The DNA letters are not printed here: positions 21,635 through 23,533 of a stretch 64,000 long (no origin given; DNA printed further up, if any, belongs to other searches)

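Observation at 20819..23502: AT-rich two-gene islet: prokaryotic viperin plus a transporter-fold partner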

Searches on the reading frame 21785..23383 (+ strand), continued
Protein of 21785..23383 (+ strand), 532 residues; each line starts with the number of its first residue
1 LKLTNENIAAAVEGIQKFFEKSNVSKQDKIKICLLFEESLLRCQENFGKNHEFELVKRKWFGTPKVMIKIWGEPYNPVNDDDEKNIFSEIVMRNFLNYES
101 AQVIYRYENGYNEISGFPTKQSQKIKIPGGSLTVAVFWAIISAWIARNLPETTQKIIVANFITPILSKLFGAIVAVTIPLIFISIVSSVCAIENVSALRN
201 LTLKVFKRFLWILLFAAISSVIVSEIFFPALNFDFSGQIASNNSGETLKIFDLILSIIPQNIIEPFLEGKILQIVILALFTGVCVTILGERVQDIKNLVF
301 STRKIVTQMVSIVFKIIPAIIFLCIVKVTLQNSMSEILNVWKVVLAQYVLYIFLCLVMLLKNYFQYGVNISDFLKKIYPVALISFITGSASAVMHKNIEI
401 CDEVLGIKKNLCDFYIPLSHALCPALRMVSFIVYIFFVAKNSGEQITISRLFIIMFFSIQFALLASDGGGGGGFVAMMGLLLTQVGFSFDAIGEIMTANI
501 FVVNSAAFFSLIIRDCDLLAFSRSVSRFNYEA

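Call 24: predict_structure(alignment_id=A1)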
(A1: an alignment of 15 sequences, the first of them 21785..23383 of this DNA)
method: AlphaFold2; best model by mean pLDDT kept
length: 532 residues; sequences in the alignment: 15
mean_pLDDT: 74.8   pTM: 0.61
mean pLDDT of the five models: 74.8, 71.0, 68.9, 67.1, 60.5
residues with pLDDT >= 90: 40; 70-90: 348; 50-70: 106; < 50: 38
segments of 3 or more residues with pLDDT < 50: 97-101, 120-128, 236-247, 468-471, 528-532
pLDDT, mean of each block of 10 residues (from residue 1): 89 89 78 86 86 83 78 79 70 58 70 73 42 71 80 81 80 72 68 54 75 89 88 57 47 57 71 71 73 76 70 69 77 67 88 93 88 88 75 78 83 77 81 88 77 77 56 65 71 74 84 90 63 32
secondary structure, 60 per line:
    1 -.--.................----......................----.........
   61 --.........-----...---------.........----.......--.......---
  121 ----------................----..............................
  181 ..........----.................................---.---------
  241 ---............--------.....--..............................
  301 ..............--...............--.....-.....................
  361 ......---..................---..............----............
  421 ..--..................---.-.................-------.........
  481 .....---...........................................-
elements in order: H5-21 H26-47 E52-60 E63-71 H89-97 E102-108 E111-117 H131-146 H151-190 H195-227 H244-255 H264-268 H271-314 H317-331 H334-338 H340-366 H370-387 H391-404 H409-422 H425-442 H448-464 H472-485 H489-531

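Call 28: fold_search(model_id=the predicted structure, library=pdb)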
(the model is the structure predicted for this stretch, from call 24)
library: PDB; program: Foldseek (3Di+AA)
matches with E <= 10: 592; with E <= 0.001: 128
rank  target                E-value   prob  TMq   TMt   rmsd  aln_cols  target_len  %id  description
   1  7ugv                  2.8e-13  1.00  0.60  0.74   5.7       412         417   17  Asp-bound GltPh RSMR mutant in IFS-A2 state (released 2023-03-29)
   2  6x15_A                2.0e-12  1.00  0.61  0.75   5.8       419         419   17  Inward-facing state of the glutamate transporter homologue GltPh in complex with L-aspartate and sodium ions (released 2020-11-18)
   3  4p3j_A                2.2e-12  1.00  0.58  0.73   6.4       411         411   18  Apo inward-facing state of the glutamate transporter homologue GltPh in alkali-free conditions (released 2014-06-04)
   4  9i6d_A                3.7e-12  1.00  0.62  0.80   5.3       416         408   18  Glutamate transporter homologue GltPh mutant P206R in Complex with L-Aspartate and Sodium Ions in Salipro (released 2026-02-18)
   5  6x01_A                3.7e-12  1.00  0.37  0.48  11.1       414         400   18  Crystal structure of the GltPh V216C-A391C mutant cross-linked in outward-facing state (released 2021-02-17)
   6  6r7r_B                5.9e-12  1.00  0.38  0.49  10.7       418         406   17  Crystal structure of the glutamate transporter homologue GltTk in complex with D-aspartate (released 2019-04-17)
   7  6wzb_A                6.4e-12  1.00  0.60  0.76   5.7       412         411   17  Crystal structure of the GltPh V216C-G388C mutant cross-linked with divalent mercury (released 2021-02-17)
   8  7ugd                  6.7e-12  1.00  0.58  0.73   5.9       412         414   17  Asp-bound GltPh RSMR mutant in IFS-A1 state (released 2023-03-29)
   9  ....                  7.4e-12  1.00  0.37  0.52   9.6       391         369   21  Ancestral uncoupled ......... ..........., apo conditions, high-affinity state (released 2025-03-12)
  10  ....                  9.2e-12  1.00  0.38  0.51   9.4       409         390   22  Ancestral uncoupled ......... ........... in complex with L-aspartate (released 2025-03-12)
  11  4x2s_A                1.5e-11  1.00  0.58  0.73   6.2       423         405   19  Crystal structure of 276S/M395R-GltPh in inward-facing conformation (released 2015-02-04)
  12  9bgy                  1.5e-11  1.00  0.37  0.47   9.2       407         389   21  Ancestral uncoupled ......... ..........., apo conditions, low-affinity state (released 2025-03-12)
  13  3v8g_E                1.5e-11  1.00  0.59  0.76   4.3       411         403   16  Crystal structure of an asymmetric trimer of a glutamate transporter homologue (GltPh) (released 2012-02-15)
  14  6x13                  1.6e-11  1.00  0.60  0.75   5.7       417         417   18  Inward-facing sodium-bound state of the glutamate transporter homologue GltPh (released 2020-11-18)
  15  4p19_B                1.7e-11  1.00  0.59  0.75   5.7       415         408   18  Closed, apo inward-facing state of the glutamate transporter homologue GltPh (released 2014-06-04)
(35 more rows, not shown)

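Call 30: search_solved_structures(query=A1, max_evalue=0.01, show_alignments=2)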
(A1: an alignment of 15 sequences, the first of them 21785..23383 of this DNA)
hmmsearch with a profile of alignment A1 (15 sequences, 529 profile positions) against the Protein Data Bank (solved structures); distinct sequences matched with E-value up to 0.01: 45.
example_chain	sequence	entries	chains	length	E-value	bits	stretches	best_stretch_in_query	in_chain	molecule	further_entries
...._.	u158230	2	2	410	9.3e-45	156.6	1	160-494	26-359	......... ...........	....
9bgy_A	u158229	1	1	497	1.4e-44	156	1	160-494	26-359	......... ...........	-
6bat_A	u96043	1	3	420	4.7e-30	108.1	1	137-487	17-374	Glutamate transporter homolog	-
6bau_A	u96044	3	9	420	8.8e-30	107.2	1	137-487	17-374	Glutamate transporter homolog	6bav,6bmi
7ug0_A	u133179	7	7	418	9.1e-30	107.1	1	136-487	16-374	Glutamate transporter homolog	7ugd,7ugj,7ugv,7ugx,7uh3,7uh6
6x01_A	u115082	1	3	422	1.2e-29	106.8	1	137-487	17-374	Glutamate transporter homolog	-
6wzb_A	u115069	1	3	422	1.5e-29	106.4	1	137-487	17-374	Glutamate transporter homolog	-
2nwl_A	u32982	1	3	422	1.5e-29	106.4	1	134-487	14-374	glutamate symport protein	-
5cfy_A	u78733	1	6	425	2.1e-29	105.9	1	136-487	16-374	425aa long hypothetical proton glutamate symport protein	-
1xfh_A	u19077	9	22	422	2.7e-29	105.6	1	136-487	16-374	proton glutamate symport protein | 425aa long hypothetical proton glutamate symport protein | GLUTAMATE SYMPORT PROTEIN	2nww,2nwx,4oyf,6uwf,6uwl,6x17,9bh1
7ahk_A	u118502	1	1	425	2.7e-29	105.5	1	136-487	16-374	Glutamate transporter homolog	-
4oye_A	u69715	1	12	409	3.1e-29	105.3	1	136-487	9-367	425aa long hypothetical proton glutamate symport protein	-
6ctf_A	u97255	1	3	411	4.2e-29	104.9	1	136-487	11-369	Glutamate transporter homolog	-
3v8f_A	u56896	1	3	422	4.3e-29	104.9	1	136-487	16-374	sodium-coupled L-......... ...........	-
6wyj_A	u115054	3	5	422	4.3e-29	104.9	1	137-487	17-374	Glutamate transporter homolog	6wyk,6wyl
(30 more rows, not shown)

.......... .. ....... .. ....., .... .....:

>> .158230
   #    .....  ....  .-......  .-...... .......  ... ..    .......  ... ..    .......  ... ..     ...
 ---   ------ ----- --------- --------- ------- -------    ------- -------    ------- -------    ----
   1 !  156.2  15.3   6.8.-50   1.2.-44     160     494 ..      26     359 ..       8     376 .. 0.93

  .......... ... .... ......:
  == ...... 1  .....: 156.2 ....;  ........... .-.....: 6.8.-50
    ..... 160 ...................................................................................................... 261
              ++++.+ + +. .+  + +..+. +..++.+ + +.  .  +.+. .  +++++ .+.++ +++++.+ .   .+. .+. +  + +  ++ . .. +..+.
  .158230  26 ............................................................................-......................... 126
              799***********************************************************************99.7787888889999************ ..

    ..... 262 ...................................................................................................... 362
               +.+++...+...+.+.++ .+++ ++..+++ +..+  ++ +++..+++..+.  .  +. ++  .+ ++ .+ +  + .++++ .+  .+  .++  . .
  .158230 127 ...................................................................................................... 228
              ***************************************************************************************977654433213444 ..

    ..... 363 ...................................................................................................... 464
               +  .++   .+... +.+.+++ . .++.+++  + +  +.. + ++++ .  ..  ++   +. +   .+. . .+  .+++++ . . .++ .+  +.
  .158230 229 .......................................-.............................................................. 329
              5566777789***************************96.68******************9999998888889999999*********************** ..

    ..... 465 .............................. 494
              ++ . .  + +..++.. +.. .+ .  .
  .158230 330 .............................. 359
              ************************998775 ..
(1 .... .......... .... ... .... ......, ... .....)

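Call 41: find_encoding_contigs(protein=P0094, flank=10000, max_places=1)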
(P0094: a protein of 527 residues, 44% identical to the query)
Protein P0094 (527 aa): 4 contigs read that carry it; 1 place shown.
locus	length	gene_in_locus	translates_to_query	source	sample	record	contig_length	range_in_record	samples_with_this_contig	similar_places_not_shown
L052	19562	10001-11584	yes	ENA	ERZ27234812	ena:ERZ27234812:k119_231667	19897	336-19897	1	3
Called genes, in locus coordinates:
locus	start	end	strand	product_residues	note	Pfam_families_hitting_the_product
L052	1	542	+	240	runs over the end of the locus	PF01479:S4, PF00849:PseudoU_synth_2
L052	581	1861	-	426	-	PF00768:Peptidase_S11, PF02113:Peptidase_S13 (faint), PF13354:Beta-lactamase2, PF07943:PBP5_C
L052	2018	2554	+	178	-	PF00015:MCPsignal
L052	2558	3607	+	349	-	PF00733:Asn_synthase (weak), PF00764:Arginosuc_synth (weak), PF02540:NAD_synthase (weak), PF03054:tRNA_Me_trans, PF06508:QueC (weak), PF24167:DUF7411 (weak), PF20259:tRNA_Me_trans_M, PF20258:tRNA_Me_trans_C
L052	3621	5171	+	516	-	PF00375:SDF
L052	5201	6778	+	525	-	PF00375:SDF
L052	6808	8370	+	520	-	PF00375:SDF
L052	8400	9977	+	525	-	PF00375:SDF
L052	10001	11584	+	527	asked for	PF00375:SDF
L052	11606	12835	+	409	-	PF14691:Fer4_20, PF02826:2-Hacid_dh_C (faint), PF07992:Pyr_redox_2, PF00070:Pyr_redox, PF01266:DAO (faint), PF13450:NAD_binding_8 (weak), PF07992:Pyr_redox_2, PF13738:Pyr_redox_3, +2 more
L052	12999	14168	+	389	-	PF01808:AICARFT_IMPCHas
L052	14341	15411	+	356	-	PF04932:Wzy_C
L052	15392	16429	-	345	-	PF01075:Glyco_transf_9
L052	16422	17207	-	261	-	PF00535:Glycos_transf_2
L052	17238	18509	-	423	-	PF01266:DAO (faint), PF07992:Pyr_redox_2, PF13454:NAD_binding_9 (faint), PF00070:Pyr_redox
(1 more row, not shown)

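Call 42: find_encoding_contigs(protein=P0010, flank=7000, max_places=2)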
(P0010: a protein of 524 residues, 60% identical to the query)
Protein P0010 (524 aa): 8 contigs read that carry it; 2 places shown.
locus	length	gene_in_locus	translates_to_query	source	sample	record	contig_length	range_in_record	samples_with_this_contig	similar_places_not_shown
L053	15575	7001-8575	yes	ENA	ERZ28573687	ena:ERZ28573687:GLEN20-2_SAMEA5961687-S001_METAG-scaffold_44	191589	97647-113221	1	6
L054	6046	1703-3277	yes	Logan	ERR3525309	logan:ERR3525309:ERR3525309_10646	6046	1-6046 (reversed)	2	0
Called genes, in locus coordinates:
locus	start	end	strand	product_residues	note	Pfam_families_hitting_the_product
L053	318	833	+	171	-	PF03829:PTSIIA_gutA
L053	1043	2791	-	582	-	PF12729:4HB_MCP_1, PF00672:HAMP (weak), PF00015:MCPsignal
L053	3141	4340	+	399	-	PF00764:Arginosuc_synth, PF20979:Arginosuc_syn_C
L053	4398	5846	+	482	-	PF00206:Lyase_1, PF14698:ASL_C2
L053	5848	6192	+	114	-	-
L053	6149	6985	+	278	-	PF05050:Methyltransf_21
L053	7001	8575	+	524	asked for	PF00375:SDF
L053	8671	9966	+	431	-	PF14501:HATPase_c_5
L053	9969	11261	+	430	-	-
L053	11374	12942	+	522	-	PF00117:GATase, PF07722:Peptidase_C26, PF02540:NAD_synthase, PF02568:ThiI (faint), PF03054:tRNA_Me_trans (weak), PF00958:GMP_synt_C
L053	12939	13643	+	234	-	PF02527:GidB, PF13847:Methyltransf_31, PF13649:Methyltransf_25 (weak)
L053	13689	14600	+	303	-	-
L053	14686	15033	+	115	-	-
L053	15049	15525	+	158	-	-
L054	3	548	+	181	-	?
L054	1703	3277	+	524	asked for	PF00375:SDF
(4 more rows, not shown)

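Call 43: find_encoding_contigs(protein=P0053, flank=7000, max_places=2)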
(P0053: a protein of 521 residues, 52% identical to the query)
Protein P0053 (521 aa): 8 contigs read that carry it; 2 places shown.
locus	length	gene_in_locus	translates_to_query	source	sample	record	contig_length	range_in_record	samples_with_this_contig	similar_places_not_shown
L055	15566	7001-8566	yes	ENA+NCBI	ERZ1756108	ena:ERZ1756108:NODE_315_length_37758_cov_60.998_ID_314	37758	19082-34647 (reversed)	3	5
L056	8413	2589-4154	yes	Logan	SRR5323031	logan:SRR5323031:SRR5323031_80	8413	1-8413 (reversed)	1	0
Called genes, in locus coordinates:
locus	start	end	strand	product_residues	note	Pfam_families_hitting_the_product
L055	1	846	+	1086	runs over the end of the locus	PF09587:PGA_cap, PF08245:Mur_ligase_M, PF02875:Mur_ligase_C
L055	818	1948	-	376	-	PF01545:Cation_efflux, PF16916:ZT_dimer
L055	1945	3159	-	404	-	PF01501:Glyco_transf_8, PF18404:Glyco_transf_24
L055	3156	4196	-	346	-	PF00155:Aminotran_1_2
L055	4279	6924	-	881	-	PF01411:tRNA-synt_2c, PF07973:tRNA_SAD, PF02272:DHHA1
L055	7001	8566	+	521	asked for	PF00375:SDF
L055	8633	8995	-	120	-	PF00903:Glyoxalase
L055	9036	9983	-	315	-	PF01497:Peripla_BP_2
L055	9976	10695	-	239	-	PF00590:TP_methylase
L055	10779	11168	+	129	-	-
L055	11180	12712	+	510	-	PF02386:TrkH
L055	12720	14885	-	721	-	PF02743:dCache_1, PF22673:MCP-like_PDC_1, PF00672:HAMP, PF07228:SpoIIE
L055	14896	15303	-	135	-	PF13581:HATPase_c_2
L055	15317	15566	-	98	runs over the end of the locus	PF01740:STAS, PF13466:STAS_2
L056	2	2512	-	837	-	?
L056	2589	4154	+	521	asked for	PF00375:SDF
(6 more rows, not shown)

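Call 69: list_cluster_members(proteins=[P0003, P0004, P0002])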
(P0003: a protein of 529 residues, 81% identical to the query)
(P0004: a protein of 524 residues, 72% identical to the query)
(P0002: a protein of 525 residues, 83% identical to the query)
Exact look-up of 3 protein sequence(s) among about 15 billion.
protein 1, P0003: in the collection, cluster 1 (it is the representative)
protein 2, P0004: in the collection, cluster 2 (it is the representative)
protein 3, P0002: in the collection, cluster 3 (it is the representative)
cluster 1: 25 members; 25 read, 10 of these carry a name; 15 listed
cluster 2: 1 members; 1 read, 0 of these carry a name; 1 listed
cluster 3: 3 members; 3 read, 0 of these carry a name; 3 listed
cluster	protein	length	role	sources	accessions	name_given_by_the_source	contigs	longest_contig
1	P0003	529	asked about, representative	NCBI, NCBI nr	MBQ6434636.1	MAG: cation:dicarboxylase symporter family transporter [Synergistaceae bacterium] | cation:dicarboxylase symporter family transporter [Synergistaceae bacterium]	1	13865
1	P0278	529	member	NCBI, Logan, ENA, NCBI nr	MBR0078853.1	MAG: cation:dicarboxylase symporter family transporter [Synergistaceae bacterium] | cation:dicarboxylase symporter family transporter [Synergistaceae bacterium]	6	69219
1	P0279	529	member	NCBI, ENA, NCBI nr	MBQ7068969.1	MAG: cation:dicarboxylase symporter family transporter [Synergistaceae bacterium] | cation:dicarboxylase symporter family transporter [Synergistaceae bacterium]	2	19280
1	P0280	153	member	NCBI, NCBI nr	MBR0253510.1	MAG: hypothetical protein IJQ57_09200, partial [Synergistaceae bacterium] | hypothetical protein [Synergistaceae bacterium]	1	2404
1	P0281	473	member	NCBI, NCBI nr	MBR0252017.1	MAG: cation:dicarboxylase symporter family transporter, partial [Synergistaceae bacterium] | cation:dicarboxylase symporter family transporter [Synergistaceae bacterium]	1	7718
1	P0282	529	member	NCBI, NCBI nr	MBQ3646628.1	MAG: cation:dicarboxylase symporter family transporter [Synergistaceae bacterium] | cation:dicarboxylase symporter family transporter [Synergistaceae bacterium]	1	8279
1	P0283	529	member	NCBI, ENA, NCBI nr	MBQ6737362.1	MAG: cation:dicarboxylase symporter family transporter [Synergistaceae bacterium] | cation:dicarboxylase symporter family transporter [Synergistaceae bacterium]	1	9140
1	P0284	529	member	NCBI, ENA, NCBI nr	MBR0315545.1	MAG: cation:dicarboxylase symporter family transporter [Synergistaceae bacterium] | cation:dicarboxylase symporter family transporter [Synergistaceae bacterium]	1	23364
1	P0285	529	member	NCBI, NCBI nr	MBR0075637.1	MAG: cation:dicarboxylase symporter family transporter [Synergistaceae bacterium] | cation:dicarboxylase symporter family transporter [Synergistaceae bacterium]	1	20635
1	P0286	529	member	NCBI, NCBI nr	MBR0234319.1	MAG: cation:dicarboxylase symporter family transporter [Synergistaceae bacterium] | cation:dicarboxylase symporter family transporter [Synergistaceae bacterium]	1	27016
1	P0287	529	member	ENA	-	-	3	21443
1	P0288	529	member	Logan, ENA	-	-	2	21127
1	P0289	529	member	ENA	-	-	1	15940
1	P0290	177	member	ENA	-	-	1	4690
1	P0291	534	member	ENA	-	-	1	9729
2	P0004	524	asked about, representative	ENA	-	-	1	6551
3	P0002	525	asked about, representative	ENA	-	-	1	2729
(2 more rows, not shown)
